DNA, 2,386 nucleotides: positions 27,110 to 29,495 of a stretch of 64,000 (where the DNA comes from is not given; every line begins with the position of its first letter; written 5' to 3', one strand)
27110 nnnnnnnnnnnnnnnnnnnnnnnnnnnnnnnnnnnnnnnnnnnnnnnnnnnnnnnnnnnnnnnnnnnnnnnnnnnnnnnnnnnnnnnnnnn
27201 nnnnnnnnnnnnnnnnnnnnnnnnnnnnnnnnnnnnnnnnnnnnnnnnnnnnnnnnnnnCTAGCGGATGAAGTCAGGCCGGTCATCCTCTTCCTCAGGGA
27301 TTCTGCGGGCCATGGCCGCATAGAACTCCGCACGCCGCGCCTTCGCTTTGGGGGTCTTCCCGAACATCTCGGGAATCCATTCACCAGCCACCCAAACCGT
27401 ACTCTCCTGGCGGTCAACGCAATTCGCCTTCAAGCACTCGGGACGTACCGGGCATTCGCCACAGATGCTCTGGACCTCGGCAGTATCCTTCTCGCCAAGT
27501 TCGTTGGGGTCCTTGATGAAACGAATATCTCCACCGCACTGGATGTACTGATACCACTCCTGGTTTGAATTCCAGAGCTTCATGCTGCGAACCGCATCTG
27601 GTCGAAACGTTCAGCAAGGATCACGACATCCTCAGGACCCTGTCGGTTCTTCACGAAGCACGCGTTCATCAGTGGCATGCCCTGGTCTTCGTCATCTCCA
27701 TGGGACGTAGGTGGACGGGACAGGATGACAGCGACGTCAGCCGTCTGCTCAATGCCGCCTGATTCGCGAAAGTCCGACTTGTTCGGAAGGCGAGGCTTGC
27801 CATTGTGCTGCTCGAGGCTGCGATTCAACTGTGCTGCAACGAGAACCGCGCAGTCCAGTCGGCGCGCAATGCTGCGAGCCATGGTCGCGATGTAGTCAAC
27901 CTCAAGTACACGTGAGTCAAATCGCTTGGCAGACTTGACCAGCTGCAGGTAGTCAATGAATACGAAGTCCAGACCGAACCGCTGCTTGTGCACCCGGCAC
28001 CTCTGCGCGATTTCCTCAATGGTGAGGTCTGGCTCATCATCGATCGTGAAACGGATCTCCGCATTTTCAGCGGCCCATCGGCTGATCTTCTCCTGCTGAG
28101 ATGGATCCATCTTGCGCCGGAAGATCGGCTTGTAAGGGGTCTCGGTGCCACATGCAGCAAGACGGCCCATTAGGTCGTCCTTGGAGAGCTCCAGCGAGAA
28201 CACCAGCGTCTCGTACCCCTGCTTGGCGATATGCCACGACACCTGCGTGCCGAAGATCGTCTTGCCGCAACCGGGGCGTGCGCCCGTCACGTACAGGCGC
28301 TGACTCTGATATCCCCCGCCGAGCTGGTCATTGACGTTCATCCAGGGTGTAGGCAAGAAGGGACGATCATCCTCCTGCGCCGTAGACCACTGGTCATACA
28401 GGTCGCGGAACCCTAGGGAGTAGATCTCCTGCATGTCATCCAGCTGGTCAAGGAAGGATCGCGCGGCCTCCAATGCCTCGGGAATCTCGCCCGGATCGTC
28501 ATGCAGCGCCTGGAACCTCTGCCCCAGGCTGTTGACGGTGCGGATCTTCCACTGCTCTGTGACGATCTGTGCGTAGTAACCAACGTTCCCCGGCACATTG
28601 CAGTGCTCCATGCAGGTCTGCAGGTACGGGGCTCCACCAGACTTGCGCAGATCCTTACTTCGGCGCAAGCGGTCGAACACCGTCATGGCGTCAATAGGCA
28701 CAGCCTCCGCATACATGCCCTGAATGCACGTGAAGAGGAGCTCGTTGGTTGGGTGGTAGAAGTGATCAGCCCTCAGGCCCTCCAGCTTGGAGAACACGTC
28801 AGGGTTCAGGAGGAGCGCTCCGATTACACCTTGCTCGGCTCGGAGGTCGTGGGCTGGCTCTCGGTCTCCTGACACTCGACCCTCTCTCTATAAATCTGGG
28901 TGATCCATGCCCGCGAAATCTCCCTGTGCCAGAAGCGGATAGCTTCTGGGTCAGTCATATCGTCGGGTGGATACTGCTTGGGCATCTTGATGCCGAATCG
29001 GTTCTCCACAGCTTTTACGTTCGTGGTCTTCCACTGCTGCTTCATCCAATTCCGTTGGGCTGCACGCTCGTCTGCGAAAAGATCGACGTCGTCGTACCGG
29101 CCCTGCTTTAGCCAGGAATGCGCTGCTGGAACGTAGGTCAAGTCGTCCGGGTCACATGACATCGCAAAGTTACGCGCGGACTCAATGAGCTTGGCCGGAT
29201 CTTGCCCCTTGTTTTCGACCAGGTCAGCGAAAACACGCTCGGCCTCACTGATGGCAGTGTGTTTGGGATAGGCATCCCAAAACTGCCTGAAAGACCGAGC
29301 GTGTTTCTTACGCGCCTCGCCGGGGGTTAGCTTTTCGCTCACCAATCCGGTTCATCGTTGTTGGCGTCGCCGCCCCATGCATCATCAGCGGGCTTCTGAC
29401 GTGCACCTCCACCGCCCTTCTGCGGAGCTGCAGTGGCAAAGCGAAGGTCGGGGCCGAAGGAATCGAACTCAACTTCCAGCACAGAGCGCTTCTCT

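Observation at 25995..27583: Two WhiB-like Fe-S regulators, one with a long C-terminal extension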

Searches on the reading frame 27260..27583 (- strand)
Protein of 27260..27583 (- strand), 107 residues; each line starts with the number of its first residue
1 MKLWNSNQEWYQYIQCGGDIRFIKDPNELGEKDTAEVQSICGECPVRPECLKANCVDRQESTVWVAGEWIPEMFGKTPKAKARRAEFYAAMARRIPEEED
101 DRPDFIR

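Call 3: search_protein_families(library=pfam, proteins=[window:27260-27583:-], max_evalue=0.1)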
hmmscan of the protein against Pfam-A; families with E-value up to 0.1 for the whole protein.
window:27260-27583:- (107 aa): 2 families
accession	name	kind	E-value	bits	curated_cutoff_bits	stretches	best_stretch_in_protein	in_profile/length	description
PF02467.21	Whib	-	2.6e-05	25.1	23.6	1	28-64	21-54/65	Transcription factor WhiB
PF13751.12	DDE_Tnp_1_6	-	0.051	14.3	25.1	1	32-62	20-50/125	Transposase DDE domain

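Call 4: search_protein_families(library=phrogs, proteins=[window:27260-27583:-], max_evalue=0.01)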
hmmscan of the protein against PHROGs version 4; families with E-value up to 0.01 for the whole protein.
window:27260-27583:- (107 aa): 7 families
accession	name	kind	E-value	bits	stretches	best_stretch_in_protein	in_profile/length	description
phrog_1821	-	transcription regulation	7.5e-19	68.5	1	3-74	4-79/89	transcriptional regulator WhiB-like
phrog_472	-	transcription regulation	1.9e-05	24.7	1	8-85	38-116/523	WhiB transcriptional factor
phrog_1333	-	unknown function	3.5e-05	25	1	8-67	18-76/166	-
phrog_10071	-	transcription regulation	7.3e-05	23.4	1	20-64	26-70/196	transcriptional regulator WhiB-like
phrog_12112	-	transcription regulation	0.00016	23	1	9-87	6-79/130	transcriptional regulator WhiB-like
phrog_14459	-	transcription regulation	0.00017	23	1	7-64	13-70/137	transcriptional regulator WhiB-like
phrog_14304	-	transcription regulation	0.0083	17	0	6-69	40-112/187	transcriptional regulator WhiB-like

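Call 9: search_solved_structures(query=window:27260-27583:-, max_evalue=10, show_alignments=4)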
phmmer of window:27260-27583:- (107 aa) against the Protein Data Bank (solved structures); distinct sequences matched with E-value up to 10: 6.
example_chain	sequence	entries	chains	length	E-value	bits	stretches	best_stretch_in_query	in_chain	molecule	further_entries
5oay_A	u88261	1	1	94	0.12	15.8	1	34-65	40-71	Transcriptional regulator WhiB1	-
6ono_A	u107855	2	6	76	0.12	15.8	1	34-65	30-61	Transcription regulator WhiB1 | Transcriptional regulator WhiB1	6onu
8tm0_A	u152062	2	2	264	0.13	15.7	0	37-64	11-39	NKG2-D type II integral membrane protein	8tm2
7kif_Z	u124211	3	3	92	0.48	13.9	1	37-74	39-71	Probable transcriptional regulator WhiB7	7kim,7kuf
7f7n_A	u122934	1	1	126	0.86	13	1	24-64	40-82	Transcriptional regulator WhiB4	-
7kug_A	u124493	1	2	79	0.89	13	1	37-70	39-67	Probable transcriptional regulator WhiB7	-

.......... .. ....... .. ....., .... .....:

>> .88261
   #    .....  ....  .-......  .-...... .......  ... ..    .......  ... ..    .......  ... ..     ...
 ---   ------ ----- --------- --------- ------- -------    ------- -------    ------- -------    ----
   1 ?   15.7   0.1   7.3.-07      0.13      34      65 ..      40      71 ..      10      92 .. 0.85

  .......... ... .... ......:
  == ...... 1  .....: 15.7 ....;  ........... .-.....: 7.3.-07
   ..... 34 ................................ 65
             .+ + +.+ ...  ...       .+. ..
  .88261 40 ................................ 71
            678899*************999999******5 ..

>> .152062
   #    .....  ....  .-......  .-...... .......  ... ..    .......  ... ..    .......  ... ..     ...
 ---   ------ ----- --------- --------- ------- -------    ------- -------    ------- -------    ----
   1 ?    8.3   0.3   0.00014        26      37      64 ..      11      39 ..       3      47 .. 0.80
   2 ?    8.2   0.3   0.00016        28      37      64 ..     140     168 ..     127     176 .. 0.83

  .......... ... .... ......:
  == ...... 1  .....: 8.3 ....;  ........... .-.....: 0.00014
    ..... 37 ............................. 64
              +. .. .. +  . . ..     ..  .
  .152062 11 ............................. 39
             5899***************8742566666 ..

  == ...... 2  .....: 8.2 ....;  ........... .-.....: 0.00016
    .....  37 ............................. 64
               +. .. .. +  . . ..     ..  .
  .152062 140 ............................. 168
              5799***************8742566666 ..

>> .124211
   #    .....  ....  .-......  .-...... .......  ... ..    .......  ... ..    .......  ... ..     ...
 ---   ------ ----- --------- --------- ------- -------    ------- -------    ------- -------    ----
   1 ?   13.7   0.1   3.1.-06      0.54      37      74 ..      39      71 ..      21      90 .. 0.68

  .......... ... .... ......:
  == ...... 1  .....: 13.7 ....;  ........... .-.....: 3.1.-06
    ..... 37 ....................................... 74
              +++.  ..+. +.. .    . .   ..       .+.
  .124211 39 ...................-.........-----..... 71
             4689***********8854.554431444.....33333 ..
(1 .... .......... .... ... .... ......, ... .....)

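Call 11: find_homologous_proteins(query=window:27260-27583:-)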
Query window:27260-27583:- (107 aa): 5 proteins with E <= 0.001 among 5 candidates.
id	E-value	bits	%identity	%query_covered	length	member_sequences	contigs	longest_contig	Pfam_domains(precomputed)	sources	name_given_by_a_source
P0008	7.2e-69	247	99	100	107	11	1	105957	-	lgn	-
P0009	6.3e-55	202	83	100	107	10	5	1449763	PF02467.22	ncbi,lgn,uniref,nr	ncbi:WhiB family transcriptional regulator [Mycobacteroides abscessus]|uniref:WhiB family transcript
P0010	5.4e-54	199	81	100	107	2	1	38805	PF02467.22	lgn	-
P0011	9.8e-24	102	46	100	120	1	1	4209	-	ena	-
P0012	4.1e-15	74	39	98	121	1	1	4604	-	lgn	-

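Call 18: search_dna_similar(query=window:27263-27583:-, collection=phages, mode=protein, max_rows=40, rows=spread, max_evalue=0.001)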
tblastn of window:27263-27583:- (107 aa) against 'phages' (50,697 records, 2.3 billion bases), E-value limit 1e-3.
Records with a match: 42; places in all: 42; records where one place covers at least 80% of the query: 39.
Best place of each record, by identity: >=99% 2; 80-90% 1; <60% 39.
By first word of the organism name: Mycobacterium 42.
By host as written in the record: Mycobacterium smegmatis mc2 155 30; Mycobacterium smegmatis mc#155 3; Mycobacterium sp. 2; Mycobacterium abscessus T49 1; Mycobacterium abscessus GD86 1; Mycobacterium abscessus GD54 1; Mycobacterium smegmatis mc2155 1; Mycolicibacterium smegmatis 1; and 2 more.
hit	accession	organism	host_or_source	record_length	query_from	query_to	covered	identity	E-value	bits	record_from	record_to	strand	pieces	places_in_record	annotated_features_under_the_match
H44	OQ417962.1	Mycobacterium phage prophiT49-2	Mycobacterium abscessus T49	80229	1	107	100%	100.0%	4e-67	223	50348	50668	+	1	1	84: WhiB family transcription factor | 83: DnaB-like dsDNA helicase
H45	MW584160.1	Mycobacterium phage prophi86-1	Mycobacterium abscessus GD86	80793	1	107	100%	100.0%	4e-67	223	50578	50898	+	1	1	86: WhiB family transcription factor | 85: DnaB-like dsDNA helicase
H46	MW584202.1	Mycobacterium phage prophiGD54-2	Mycobacterium abscessus GD54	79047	1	107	100%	87.8%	4e-60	202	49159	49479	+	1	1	77: WhiB family transcription factor | 76: DNA helicase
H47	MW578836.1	Mycobacterium phage Nanosmite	Mycobacterium smegmatis mc2 155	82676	2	106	98%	40.3%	7e-20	88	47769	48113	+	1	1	75: WhiB family transcription factor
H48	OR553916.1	Mycobacterium phage Dulcita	Mycobacterium smegmatis mc2 155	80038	2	106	98%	37.7%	1e-16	79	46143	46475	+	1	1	71: WhiB family transcription factor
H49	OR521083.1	Mycobacterium phage Diminimus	Mycobacterium smegmatis mc#155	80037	2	106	98%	37.7%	1e-16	79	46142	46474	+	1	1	71: WhiB family transcription factor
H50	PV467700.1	Mycobacterium phage Izel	Mycobacterium smegmatis mc#155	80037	2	106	98%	37.7%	1e-16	79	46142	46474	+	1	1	71: WhiB family transcription factor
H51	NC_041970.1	Mycobacterium phage Bongo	Mycobacterium smegmatis mc2 155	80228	2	106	98%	37.7%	1e-16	79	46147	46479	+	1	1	70: transcriptional regulator WhiB-like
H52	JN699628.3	Mycobacterium phage Bongo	Mycobacterium smegmatis mc2 155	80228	2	106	98%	37.7%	1e-16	79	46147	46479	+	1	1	70: hypothetical protein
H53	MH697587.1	Mycobacterium phage IPhane7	Mycobacterium smegmatis mc2 155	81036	2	106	98%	37.7%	1e-16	79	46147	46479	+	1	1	70: WhiB family transcription factor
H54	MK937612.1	Mycobacterium phage LilhomieP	Mycobacterium smegmatis mc2 155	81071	2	106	98%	37.7%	1e-16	79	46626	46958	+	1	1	70: WhiB family transcription factor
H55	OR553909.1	Mycobacterium phage Glaske16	Mycobacterium smegmatis mc2 155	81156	2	106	98%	37.7%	1e-16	79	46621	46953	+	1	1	72: WhiB family transcription factor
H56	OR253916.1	Mycobacterium phage Auspice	Mycobacterium smegmatis mc2155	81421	2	106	98%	37.7%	1e-16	79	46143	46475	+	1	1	70: WhiB family transcription factor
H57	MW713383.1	Mycobacterium phage SirSheldon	Mycolicibacterium smegmatis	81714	2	106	98%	37.7%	1e-16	79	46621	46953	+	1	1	WhiB family transcription factor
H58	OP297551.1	Mycobacterium phage Skinny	Mycobacterium smegmatis mc2 155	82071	2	106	98%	37.7%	1e-16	79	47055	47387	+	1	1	73: WhiB family transcription factor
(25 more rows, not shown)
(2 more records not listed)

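Call 35: predict_structure(alignment_id=A2)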
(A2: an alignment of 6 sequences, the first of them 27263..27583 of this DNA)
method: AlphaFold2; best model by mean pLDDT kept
length: 107 residues; sequences in the alignment: 6
mean_pLDDT: 51.9   pTM: 0.31
mean pLDDT of the five models: 51.9, 46.8, 43.9, 41.8, 40.5
residues with pLDDT >= 90: 0; 70-90: 0; 50-70: 72; < 50: 35
segments of 3 or more residues with pLDDT < 50: 1-4, 9-17, 73-77, 102-107
pLDDT, mean of each block of 10 residues (from residue 1): 46 48 57 62 53 52 52 49 56 52 42
secondary structure, 60 per line:
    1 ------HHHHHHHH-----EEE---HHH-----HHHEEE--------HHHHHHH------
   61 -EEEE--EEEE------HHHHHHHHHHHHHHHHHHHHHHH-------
elements in order: H7-14 E20-22 E37-39 H48-54 E62-65 E68-71 H78-100

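Call 63: search_protein_families(library=ncbifam, proteins=[window:27263-27583:-], max_evalue=1)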
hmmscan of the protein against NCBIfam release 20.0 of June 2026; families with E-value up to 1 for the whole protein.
window:27263-27583:- (107 aa): 1 family
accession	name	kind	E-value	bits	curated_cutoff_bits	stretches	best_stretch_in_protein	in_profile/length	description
NF001465.0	PRK00321.1-6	subfamily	0.2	10.7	489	1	30-74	145-187/302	recombination-associated protein RdgC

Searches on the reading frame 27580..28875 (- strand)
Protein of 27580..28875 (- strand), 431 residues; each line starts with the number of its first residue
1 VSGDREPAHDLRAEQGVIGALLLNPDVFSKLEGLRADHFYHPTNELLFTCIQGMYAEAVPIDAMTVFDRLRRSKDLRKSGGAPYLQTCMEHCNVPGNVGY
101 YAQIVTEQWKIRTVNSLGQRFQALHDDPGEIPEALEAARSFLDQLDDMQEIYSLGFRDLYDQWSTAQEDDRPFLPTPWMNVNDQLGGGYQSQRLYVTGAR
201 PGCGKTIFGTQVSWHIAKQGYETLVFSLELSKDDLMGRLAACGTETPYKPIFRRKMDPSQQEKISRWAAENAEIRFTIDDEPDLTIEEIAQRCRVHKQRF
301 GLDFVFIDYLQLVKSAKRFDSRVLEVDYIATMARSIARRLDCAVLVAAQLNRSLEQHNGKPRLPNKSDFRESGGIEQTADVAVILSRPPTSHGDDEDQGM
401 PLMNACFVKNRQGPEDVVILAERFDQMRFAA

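Call 3: search_protein_families(library=pfam, proteins=[window:27580-28875:-], max_evalue=0.1)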
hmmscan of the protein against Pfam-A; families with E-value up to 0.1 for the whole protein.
window:27580-28875:- (431 aa): 4 families
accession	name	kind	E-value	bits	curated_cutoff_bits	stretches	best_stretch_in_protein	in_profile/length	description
PF03796.21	DnaB_C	-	2.7e-52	178.1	27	1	183-430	10-254/255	DnaB-like helicase C terminal domain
PF00772.26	DnaB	-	1.8e-22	79.8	23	1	7-107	2-103/103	DnaB-like helicase N terminal domain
PF13481.12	AAA_25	-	9.8e-11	42.1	27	1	188-350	29-190/195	AAA domain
PF06745.19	ATPase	-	3.7e-06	26.9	26.6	1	183-246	10-74/231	KaiC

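Call 4: search_protein_families(library=phrogs, proteins=[window:27580-28875:-], max_evalue=0.01)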
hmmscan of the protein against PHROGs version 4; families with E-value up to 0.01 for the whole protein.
window:27580-28875:- (431 aa): 6 families
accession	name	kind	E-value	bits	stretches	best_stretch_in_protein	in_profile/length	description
phrog_19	-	DNA, RNA and nucleotide metabolism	2.6e-89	301.8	1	5-429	155-578/621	DnaB-like replicative helicase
phrog_239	-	DNA, RNA and nucleotide metabolism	8.2e-35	121.9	1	156-415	323-579/801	DNA primase/helicase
phrog_243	-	DNA, RNA and nucleotide metabolism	2.5e-31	109.6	1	174-417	18-248/273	DnaB-like replicative helicase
phrog_11530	-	unknown function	4.5e-20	73.3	1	277-420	7-146/184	-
phrog_5482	-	unknown function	1.7e-06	28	1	196-401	56-262/341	-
phrog_20000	-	unknown function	0.0016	19.5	1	5-56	23-75/132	-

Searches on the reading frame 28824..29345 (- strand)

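Call 3: search_protein_families(library=pfam, proteins=[window:28824-29345:-], max_evalue=0.1)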
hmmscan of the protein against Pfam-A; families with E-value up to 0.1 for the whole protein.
window:28824-29345:- (173 aa): 0 families

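Call 4: search_protein_families(library=phrogs, proteins=[window:28824-29345:-], max_evalue=0.01)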
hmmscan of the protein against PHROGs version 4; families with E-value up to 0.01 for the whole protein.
window:28824-29345:- (173 aa): 5 families
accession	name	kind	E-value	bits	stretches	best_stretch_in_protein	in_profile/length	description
phrog_10293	-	unknown function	2.7e-73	246.6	1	5-172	3-170/185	-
phrog_270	-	DNA, RNA and nucleotide metabolism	2.3e-08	34.8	1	10-105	170-272/383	replication initiation protein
phrog_9474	-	DNA, RNA and nucleotide metabolism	6.8e-06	26.8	1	10-104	170-262/288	replication initiation protein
phrog_9327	-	DNA, RNA and nucleotide metabolism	0.00029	21.5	1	11-86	166-240/276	primosomal protein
phrog_8489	-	DNA, RNA and nucleotide metabolism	0.0086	17.2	0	13-111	160-263/296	DnaD-like helicase loader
